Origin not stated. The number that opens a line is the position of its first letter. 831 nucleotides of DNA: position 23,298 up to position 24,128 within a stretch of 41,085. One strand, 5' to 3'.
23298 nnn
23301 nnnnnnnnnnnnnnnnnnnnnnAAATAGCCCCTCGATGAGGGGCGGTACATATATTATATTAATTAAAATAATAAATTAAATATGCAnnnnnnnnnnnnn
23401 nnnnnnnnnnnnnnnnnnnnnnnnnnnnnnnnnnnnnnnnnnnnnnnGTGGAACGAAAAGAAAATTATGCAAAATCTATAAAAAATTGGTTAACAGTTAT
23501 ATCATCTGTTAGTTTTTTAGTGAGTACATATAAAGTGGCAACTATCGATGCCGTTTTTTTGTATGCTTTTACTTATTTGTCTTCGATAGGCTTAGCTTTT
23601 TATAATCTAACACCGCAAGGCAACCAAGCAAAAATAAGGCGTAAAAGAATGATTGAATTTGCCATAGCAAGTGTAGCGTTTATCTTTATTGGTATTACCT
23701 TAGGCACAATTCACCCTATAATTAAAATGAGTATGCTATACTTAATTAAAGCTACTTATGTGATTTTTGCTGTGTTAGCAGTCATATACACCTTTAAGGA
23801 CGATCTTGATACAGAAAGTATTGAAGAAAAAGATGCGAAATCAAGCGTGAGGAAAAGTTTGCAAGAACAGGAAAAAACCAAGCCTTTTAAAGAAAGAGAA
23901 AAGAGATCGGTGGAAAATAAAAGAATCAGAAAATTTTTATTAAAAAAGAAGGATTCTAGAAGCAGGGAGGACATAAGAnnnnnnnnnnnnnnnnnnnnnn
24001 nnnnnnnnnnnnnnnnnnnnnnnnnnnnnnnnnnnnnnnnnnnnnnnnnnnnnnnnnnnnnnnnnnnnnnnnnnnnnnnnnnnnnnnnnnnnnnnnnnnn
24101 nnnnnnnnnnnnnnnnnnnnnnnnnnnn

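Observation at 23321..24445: Self-contained two-gene membrane-protein moron bracketed by 41-bp hairpin-containing direct repeats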

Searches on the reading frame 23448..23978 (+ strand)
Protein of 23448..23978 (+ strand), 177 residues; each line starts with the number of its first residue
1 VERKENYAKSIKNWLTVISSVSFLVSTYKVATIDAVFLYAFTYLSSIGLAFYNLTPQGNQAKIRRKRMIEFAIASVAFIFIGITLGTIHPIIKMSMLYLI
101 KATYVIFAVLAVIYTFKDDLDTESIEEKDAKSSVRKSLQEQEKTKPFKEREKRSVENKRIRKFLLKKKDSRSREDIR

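Call 8: search_protein_families(library=pfam, proteins=[window:23448-23978:+], max_evalue=1)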
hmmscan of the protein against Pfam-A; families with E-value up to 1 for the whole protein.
window:23448-23978:+ (177 aa): 5 families
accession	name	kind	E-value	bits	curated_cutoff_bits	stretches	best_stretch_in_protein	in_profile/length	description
PF09843.14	DUF2070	-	0.0047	15.7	30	1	9-117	9-122/561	Predicted membrane protein (DUF2070)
PF12650.12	DUF3784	-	0.028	15.1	28.1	1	49-115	23-90/94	Domain of unknown function (DUF3784)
PF03901.23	Glyco_transf_22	-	0.053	13.1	23.8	1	5-109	104-205/414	Alg9-like mannosyltransferase family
PF17382.7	Ycf70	-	0.16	12.9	25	1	96-130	30-64/89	Uncharacterized Ycf70-like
PF13042.11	DUF3902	-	0.18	11.9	25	1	57-111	55-109/161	Protein of unknown function (DUF3902)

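Call 15: search_protein_families(library=phrogs, proteins=[window:23448-23978:+], max_evalue=1)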
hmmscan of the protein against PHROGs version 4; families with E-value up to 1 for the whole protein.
window:23448-23978:+ (177 aa): 2 families
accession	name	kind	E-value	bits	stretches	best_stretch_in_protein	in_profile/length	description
phrog_1298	-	tail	0.012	16.3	1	39-119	58-130/163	minor tail protein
phrog_38828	-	unknown function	0.085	13.9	1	61-93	11-43/85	-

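Call 16: search_protein_families(library=padloc, proteins=[window:23448-23978:+], max_evalue=1)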
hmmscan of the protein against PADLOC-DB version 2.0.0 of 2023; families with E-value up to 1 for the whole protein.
window:23448-23978:+ (177 aa): 0 families

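Call 17: search_protein_families(library=ncbifam, proteins=[window:23448-23978:+], max_evalue=1)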
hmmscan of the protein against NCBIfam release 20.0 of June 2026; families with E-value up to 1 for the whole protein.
window:23448-23978:+ (177 aa): 2 families
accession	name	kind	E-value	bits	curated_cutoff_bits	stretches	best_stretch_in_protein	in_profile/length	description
TIGR03716.1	R_switched_YkoY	subfamily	0.0029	17.2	138.5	1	64-131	31-97/220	integral membrane protein, YkoY family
NF043039.1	HgcAB_like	equivalog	0.095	12.3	285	1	14-131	162-284/350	HgcAB-like fusion protein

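Call 18: find_homologous_proteins(query=window:23448-23978:+)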
Query window:23448-23978:+ (177 aa): 5 proteins with E <= 0.001 among 72 candidates.
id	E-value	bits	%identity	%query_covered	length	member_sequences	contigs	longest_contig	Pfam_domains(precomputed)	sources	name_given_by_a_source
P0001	4.6e-104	363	99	100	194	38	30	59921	-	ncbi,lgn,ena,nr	ncbi:hypothetical protein CUZ89_1904 [Enterococcus xinjiangensis]|nr:hypothetical protein [Enterococ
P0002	3.5e-63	230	62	100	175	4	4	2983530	-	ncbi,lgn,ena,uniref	ncbi:hypothetical protein IGJ99_000724 [Enterococcus sp. AZ095b]|uniref:hypothetical protein n=1 Tax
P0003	7.0e-58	213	56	100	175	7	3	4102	-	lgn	-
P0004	4.6e-50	187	56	100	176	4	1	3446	-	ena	-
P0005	1.4e-49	186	55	93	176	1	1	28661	-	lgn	-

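Call 20: find_encoding_contigs(protein=P0001, flank=6000, max_places=10)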
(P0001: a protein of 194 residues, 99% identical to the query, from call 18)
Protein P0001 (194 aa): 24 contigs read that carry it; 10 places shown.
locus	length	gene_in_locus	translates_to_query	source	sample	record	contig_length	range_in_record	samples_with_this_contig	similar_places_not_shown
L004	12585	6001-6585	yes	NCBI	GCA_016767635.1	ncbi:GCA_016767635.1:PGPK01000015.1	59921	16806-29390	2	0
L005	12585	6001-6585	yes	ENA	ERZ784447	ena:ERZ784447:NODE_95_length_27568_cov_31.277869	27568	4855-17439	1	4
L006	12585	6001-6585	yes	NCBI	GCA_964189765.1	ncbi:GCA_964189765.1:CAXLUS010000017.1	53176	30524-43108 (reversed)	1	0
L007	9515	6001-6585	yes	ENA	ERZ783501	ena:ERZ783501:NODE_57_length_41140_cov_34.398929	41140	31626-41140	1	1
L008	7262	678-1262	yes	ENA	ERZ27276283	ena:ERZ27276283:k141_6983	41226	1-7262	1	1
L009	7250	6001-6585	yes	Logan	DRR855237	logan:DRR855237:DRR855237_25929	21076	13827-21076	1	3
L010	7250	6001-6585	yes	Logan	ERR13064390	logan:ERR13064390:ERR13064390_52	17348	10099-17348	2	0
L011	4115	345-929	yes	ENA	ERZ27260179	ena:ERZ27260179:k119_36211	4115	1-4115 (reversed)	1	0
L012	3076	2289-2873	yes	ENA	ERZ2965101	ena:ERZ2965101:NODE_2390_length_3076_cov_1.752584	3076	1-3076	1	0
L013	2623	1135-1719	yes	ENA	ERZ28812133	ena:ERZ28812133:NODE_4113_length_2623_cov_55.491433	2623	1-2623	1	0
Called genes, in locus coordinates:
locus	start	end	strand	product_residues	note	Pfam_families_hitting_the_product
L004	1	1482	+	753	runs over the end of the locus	PF06605:Prophage_tail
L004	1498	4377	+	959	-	PF03009:GDPD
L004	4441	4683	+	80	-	PF10779:XhlA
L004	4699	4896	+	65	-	PF16938:Phage_holin_Dp1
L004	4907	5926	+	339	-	PF01510:Amidase_2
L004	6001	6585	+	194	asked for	-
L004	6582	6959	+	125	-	-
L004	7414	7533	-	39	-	-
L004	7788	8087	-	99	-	PF19385:DUF5960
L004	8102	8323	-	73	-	-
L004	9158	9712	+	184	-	-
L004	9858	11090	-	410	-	PF02073:Peptidase_M29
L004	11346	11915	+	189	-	PF00440:TetR_N (weak)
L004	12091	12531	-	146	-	PF12641:Flavodoxin_3, PF00258:Flavodoxin_1, PF07972:Flavodoxin_NdrI (weak)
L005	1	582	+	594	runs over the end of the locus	PF10651:BppU_N, PF00149:Metallophos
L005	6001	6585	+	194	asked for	-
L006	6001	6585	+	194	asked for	-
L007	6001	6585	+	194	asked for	-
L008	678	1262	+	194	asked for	-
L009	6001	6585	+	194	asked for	-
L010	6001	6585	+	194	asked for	-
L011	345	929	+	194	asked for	-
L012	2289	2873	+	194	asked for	-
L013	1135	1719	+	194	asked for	-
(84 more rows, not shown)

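Call 21: find_encoding_contigs(protein=P0002, flank=6000, max_places=6)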
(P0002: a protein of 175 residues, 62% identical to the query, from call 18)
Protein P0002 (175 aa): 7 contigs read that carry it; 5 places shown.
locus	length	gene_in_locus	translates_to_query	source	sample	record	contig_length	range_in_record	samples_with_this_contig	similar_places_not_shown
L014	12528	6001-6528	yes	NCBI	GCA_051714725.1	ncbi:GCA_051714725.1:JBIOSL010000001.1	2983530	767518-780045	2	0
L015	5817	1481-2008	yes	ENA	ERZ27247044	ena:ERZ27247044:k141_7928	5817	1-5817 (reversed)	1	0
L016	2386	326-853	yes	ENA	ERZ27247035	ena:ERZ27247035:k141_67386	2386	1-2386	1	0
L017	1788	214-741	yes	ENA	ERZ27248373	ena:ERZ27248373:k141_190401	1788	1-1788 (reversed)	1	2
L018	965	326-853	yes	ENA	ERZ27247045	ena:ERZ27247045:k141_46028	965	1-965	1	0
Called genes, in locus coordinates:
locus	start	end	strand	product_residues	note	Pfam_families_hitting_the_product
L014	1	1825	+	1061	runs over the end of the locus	PF06605:Prophage_tail, PF13884:Peptidase_S74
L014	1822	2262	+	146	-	PF07761:DUF1617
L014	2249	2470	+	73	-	-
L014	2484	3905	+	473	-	-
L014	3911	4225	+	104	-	-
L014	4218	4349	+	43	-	PF09693:Phage_XkdX (weak)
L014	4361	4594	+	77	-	-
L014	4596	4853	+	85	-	PF06946:Phage_holin_5_1 (weak)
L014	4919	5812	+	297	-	PF01510:Amidase_2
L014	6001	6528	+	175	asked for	-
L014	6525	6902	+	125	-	-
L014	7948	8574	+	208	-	PF03734:YkuD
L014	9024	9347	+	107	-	-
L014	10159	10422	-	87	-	-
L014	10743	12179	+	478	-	PF00149:Metallophos, PF02872:5_nucleotid_C (weak)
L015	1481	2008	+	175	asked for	-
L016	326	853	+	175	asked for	-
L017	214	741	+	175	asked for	-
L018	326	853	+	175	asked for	-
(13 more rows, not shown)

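Call 42: predict_structure(alignment_id=A1)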
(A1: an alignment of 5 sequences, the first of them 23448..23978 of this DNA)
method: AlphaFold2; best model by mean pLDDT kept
length: 177 residues; sequences in the alignment: 5
mean_pLDDT: 69.0   pTM: 0.43
mean pLDDT of the five models: 69.0, 66.9, 64.6, 63.5, 59.4
residues with pLDDT >= 90: 0; 70-90: 84; 50-70: 89; < 50: 4
segments of 3 or more residues with pLDDT < 50: none
pLDDT, mean of each block of 10 residues (from residue 1): 56 68 66 68 71 66 76 79 77 82 80 71 57 67 57 72 72 54
secondary structure, 60 per line:
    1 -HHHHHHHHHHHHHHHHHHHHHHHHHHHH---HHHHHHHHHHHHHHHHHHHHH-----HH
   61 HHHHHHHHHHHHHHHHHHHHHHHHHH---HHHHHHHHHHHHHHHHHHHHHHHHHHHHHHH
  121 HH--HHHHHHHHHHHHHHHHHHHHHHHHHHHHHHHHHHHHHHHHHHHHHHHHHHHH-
elements in order: H2-29 H33-53 H59-86 H90-122 H125-176

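Call 43: search_protein_representatives(alignment_id=A1)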
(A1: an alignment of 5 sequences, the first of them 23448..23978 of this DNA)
Query: 5 sequences, 176 profile positions. Proteins with E-value up to 0.001 (for the whole library): 32; up to 1e-10: 23; up to 1e-30: 6. The best 32 are listed.
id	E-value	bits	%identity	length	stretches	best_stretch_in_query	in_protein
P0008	1.3e-47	178.3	-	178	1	2-174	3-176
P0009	4.1e-46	173.4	-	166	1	11-174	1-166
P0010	1.1e-40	155.7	-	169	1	1-169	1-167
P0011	4.4e-39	150.5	-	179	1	3-174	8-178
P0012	1.9e-33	132.1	-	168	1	1-167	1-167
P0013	4.5e-32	127.7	-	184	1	2-176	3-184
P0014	6.7e-28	114.1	-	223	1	2-175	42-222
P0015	3.9e-21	92.1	-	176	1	15-172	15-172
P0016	2.2e-19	86.4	-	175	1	4-172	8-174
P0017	3.0e-18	82.6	-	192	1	7-172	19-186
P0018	3.6e-18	82.4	-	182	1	8-168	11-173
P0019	2.9e-17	79.5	-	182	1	8-174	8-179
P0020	5.6e-17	78.5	-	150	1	32-168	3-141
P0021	6.3e-17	78.3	-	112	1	60-167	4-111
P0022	1.3e-16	77.3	-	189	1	12-172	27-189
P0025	3.8e-14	69.3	-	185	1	1-169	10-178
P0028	2.2e-13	66.8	-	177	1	1-171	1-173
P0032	1.3e-06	44.7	-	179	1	10-168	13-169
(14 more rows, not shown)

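Call 44: list_cluster_members(proteins=[P0008, P0010, P0011, P0013, P0014, P0016, P0019, P0025, P0028, P0032])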
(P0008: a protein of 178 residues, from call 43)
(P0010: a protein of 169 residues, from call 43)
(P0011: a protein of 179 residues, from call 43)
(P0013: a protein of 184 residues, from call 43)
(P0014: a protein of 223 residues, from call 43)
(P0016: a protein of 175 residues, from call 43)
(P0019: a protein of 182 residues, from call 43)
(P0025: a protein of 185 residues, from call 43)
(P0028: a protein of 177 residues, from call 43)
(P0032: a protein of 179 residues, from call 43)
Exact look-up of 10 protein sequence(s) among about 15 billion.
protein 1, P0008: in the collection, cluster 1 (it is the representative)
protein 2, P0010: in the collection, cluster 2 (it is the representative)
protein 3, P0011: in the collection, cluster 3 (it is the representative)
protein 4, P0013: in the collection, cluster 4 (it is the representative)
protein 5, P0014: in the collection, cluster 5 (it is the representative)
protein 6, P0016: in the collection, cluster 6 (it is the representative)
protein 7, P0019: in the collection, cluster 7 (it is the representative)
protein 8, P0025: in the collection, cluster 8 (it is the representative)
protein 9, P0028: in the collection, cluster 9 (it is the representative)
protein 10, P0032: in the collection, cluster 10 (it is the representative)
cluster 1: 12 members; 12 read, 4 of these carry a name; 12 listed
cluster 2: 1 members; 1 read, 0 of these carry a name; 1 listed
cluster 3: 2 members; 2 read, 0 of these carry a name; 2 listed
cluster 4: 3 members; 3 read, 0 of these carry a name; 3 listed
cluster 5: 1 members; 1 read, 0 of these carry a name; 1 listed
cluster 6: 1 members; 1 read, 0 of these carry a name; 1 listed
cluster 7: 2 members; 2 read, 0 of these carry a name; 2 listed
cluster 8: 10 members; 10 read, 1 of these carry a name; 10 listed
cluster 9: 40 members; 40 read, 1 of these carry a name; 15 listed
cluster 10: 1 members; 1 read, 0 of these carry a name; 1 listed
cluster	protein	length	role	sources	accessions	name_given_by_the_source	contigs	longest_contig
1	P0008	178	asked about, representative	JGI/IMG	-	uncharacterized membrane protein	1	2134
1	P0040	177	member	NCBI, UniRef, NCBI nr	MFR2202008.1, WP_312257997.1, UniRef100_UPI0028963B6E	MAG: hypothetical protein ACLS57_11955 [Lactococcus lactis] | hypothetical protein n=1 Tax=Lactococcus sp. TaxID=44273 RepID=UPI0028963B6E | hypothetical protein [Lactococcus sp.]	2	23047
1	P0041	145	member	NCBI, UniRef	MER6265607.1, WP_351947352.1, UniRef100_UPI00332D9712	hypothetical protein ABT203_39525, partial [Streptomyces sp900105245] | hypothetical protein n=1 Tax=Streptomyces sp. 900105245 TaxID=3154379 RepID=UPI00332D9712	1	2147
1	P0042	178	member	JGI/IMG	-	hypothetical protein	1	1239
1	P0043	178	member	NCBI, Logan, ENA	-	-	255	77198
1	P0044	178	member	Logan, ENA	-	-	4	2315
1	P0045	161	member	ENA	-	-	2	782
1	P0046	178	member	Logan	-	-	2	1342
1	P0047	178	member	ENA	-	-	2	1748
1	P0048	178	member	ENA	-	-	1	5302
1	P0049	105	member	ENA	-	-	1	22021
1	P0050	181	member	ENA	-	-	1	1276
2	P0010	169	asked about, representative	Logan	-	-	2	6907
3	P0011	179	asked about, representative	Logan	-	-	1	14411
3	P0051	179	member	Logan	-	-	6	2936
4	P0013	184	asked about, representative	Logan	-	-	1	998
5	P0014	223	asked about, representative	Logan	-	-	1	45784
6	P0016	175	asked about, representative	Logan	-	-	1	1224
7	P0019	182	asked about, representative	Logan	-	-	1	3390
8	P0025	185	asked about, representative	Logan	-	-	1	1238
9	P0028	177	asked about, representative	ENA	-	-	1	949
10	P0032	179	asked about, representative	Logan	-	-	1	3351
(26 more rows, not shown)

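Call 49: fold_search(model_id=the predicted structure, library=pdb)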
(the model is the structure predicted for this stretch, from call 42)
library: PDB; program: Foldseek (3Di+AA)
matches with E <= 10: 683; with E <= 0.001: 0
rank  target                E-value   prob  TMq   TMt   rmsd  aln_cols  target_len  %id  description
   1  6w6x_A                1.3e-01  0.69  0.28  0.34   7.7       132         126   10  Crystal Structure of ABLE Apo-protein (released 2020-08-26)
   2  9l8w_A                1.5e-01  0.87  0.30  0.22   7.8       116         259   11  Human KCNQ2-CaM in complex with QO-58 (released 2026-01-21)
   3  9uwj_A                1.7e-01  0.90  0.33  0.24   7.6       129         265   16  Cryo-EM structure of human V1aR bound with balovaptan at a resolution of 3.0 angstrom (released 2026-02-04)
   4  8tn1_A                2.3e-01  0.98  0.46  0.54   4.9       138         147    9  De novo designed protein binds poly ADP ribose polymerase inhibitors (PARPi) - apo (released 2024-04-24)
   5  7xge_A                2.7e-01  0.80  0.35  0.36   8.6       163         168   11  Crystal structure of MCL-1 in complex with computationally designed inhibitor protein (released 2022-07-20)
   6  9kvy_B                3.0e-01  0.87  0.39  0.26   6.4       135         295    9  Cryo-EM structure of SLC30A10, determined in asymmetric conformations-one subunit in an inward-facing Mn2+-bound and t (released 2025-10-15)
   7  7xge_G                3.4e-01  0.75  0.33  0.35   7.8       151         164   10  Crystal structure of MCL-1 in complex with computationally designed inhibitor protein (released 2022-07-20)
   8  9xb9_A                3.4e-01  0.54  0.27  0.17   7.8       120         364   12  Human KCNQ2-CaM in complex with QO-58 and PIP2 (released 2026-01-28)
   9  7xgg_A                3.6e-01  0.75  0.33  0.36   8.4       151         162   10  Crystal structure of BCL-xL in complex with computationally designed inhibitor protein (released 2022-07-20)
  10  7n6g_3I               3.6e-01  0.47  0.26  0.13  24.9       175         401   10  C1 of central pair (released 2022-05-18)
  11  6dg6_D                4.0e-01  0.72  0.29  0.43   5.9       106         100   10  Structure of a de novo designed Interleukin-2/Interleukin-15 mimetic (released 2019-01-16)
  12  3cax                  4.4e-01  0.57  0.33  0.18  10.5       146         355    8  Crystal structure of uncharacterized protein PF0695 (released 2008-03-18)
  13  6y06_MODEL_1_A        4.6e-01  0.35  0.25  0.33   7.1       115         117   10  Moevan: a designed granulopoietic protein by topological rescaffolding (released 2020-03-18)
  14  4qim                  5.4e-01  0.87  0.44  0.20   4.5       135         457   11  Structure of the human smoothened receptor in complex with ANTA XV (released 2014-07-23)
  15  7xge_C                5.7e-01  0.69  0.36  0.38   7.3       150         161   11  Crystal structure of MCL-1 in complex with computationally designed inhibitor protein (released 2022-07-20)
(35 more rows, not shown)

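Call 50: find_related_loci(query=A1, collection=genome_contigs, flank=5000)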
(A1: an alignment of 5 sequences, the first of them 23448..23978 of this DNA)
Query A1 (177 aa) in genome_contigs; peptide patterns used: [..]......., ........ (x = any residue, [..] = any of these).
101 stretches matched a pattern, but none encodes a relative of the query by tblastn (E <= 1e-3).

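Call 51: find_related_loci(query=P0028, collection=viral_contigs, flank=4000)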
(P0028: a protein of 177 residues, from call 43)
Query P0028 (177 aa) in viral_contigs; peptide patterns used: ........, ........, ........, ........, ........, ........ (x = any residue, [..] = any of these).
25 stretches matched a pattern, but none encodes a relative of the query by tblastn (E <= 1e-3).

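Call 52: find_related_loci(query=P0008, collection=viral_contigs, flank=4000)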
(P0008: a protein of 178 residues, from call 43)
Query P0008 (178 aa) in viral_contigs; peptide patterns used: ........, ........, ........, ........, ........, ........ (x = any residue, [..] = any of these).
36 stretches matched a pattern, but none encodes a relative of the query by tblastn (E <= 1e-3).

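Call 53: search_dna_similar(query=window:23448-23978:+, collection=phages, mode=protein, max_evalue=0.001)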
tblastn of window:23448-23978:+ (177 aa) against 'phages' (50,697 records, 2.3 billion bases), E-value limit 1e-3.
No match.

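Call 55: find_homologous_proteins(query=A4, max_evalue=0.001)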
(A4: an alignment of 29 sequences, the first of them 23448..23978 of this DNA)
Query A4 (29 sequences) (177 aa, profile of the alignment): 9 proteins with E <= 0.001 among 4769 candidates.
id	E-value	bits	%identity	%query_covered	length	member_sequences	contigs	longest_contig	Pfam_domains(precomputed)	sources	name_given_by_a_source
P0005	1.6e-60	221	55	93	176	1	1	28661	-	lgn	-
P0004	1.2e-59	219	56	100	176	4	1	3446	-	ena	-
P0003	1.4e-59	218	56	100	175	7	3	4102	-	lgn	-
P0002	5.5e-59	216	62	100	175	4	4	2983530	-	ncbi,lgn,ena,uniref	ncbi:hypothetical protein IGJ99_000724 [Enterococcus sp. AZ095b]|uniref:hypothetical protein n=1 Tax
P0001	5.5e-58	213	99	100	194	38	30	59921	-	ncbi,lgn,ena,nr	ncbi:hypothetical protein CUZ89_1904 [Enterococcus xinjiangensis]|nr:hypothetical protein [Enterococ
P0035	6.3e-41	158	20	88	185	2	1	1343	-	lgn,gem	-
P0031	1.1e-37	147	24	65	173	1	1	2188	-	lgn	-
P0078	1.0e-31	128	22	72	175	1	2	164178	-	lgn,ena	-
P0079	1.5e-27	114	23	60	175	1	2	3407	-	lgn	-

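Call 56: find_encoding_contigs(protein=P0078, flank=5000, max_places=3)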
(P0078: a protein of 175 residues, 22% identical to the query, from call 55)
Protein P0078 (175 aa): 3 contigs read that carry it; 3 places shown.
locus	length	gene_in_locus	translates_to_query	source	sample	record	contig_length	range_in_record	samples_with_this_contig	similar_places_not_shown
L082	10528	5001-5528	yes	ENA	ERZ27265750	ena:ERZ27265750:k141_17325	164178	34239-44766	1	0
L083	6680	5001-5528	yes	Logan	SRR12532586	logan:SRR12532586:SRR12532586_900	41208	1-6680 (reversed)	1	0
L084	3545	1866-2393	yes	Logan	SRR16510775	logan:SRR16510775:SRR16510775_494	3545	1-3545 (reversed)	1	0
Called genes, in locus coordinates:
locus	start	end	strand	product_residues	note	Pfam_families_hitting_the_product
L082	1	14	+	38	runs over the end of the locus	-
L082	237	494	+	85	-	-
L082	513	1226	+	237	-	PF01844:HNH (weak)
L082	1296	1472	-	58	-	-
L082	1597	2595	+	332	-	PF02899:Phage_int_SAM_1, PF13495:Phage_int_SAM_4 (faint), PF00589:Phage_integrase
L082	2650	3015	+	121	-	-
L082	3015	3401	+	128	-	-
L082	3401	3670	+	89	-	PF06946:Phage_holin_5_1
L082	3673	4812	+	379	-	PF01520:Amidase_3, PF08230:CW_7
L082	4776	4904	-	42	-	-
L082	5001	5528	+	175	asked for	-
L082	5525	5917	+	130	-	-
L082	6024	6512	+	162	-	-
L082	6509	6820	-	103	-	-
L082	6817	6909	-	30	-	-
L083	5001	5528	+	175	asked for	-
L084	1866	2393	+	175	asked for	-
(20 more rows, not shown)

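Call 57: find_encoding_contigs(protein=P0005, flank=5000, max_places=3)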
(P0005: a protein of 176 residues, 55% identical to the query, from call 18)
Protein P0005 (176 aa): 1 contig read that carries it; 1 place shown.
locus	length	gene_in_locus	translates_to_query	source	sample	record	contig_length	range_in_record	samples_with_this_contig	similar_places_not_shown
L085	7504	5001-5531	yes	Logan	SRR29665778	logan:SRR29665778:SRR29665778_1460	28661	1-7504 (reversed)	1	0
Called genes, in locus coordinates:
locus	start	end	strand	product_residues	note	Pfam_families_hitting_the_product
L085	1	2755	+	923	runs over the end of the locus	PF20622:Big_15, PF10651:BppU_N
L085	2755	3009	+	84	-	-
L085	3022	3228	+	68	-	-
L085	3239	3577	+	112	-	PF16079:Phage_holin_5_2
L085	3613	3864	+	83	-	PF19385:DUF5960 (weak)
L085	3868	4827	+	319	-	PF01520:Amidase_3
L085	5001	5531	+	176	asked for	-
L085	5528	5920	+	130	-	-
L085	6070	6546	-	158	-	-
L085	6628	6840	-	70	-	-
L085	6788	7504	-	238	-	?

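Call 58: find_encoding_contigs(protein=P0003, flank=5000, max_places=3)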
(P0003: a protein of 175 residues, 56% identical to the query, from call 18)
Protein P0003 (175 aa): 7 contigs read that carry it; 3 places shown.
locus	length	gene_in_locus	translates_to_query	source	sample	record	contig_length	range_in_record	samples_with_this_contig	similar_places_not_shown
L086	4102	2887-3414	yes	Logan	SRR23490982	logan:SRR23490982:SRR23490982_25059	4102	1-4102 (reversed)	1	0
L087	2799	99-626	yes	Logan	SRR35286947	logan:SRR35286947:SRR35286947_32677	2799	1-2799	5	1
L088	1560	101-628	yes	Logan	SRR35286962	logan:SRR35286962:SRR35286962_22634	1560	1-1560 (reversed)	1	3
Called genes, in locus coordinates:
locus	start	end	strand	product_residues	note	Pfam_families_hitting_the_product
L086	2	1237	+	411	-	?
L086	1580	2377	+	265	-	PF12873:DUF3825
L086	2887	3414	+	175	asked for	-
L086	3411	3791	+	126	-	-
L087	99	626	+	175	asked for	-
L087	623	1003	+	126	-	-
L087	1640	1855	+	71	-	-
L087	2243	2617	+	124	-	-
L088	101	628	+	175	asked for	-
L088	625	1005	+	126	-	-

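Call 80: search_solved_structures(query=A4, max_evalue=1)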
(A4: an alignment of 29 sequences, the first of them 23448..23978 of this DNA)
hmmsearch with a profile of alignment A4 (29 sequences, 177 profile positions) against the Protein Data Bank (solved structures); distinct sequences matched with E-value up to 1: 1.
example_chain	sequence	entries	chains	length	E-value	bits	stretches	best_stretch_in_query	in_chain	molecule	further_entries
7nqk_A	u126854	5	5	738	0.49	13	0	29-136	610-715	Solute carrier family 15 member 2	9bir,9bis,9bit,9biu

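Call 82: search_dna_similar(query=window:23448-23978:+, collection=plasmids, mode=protein, max_evalue=0.001, max_rows=10)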
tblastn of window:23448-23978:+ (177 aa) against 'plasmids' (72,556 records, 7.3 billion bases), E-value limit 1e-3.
No match.
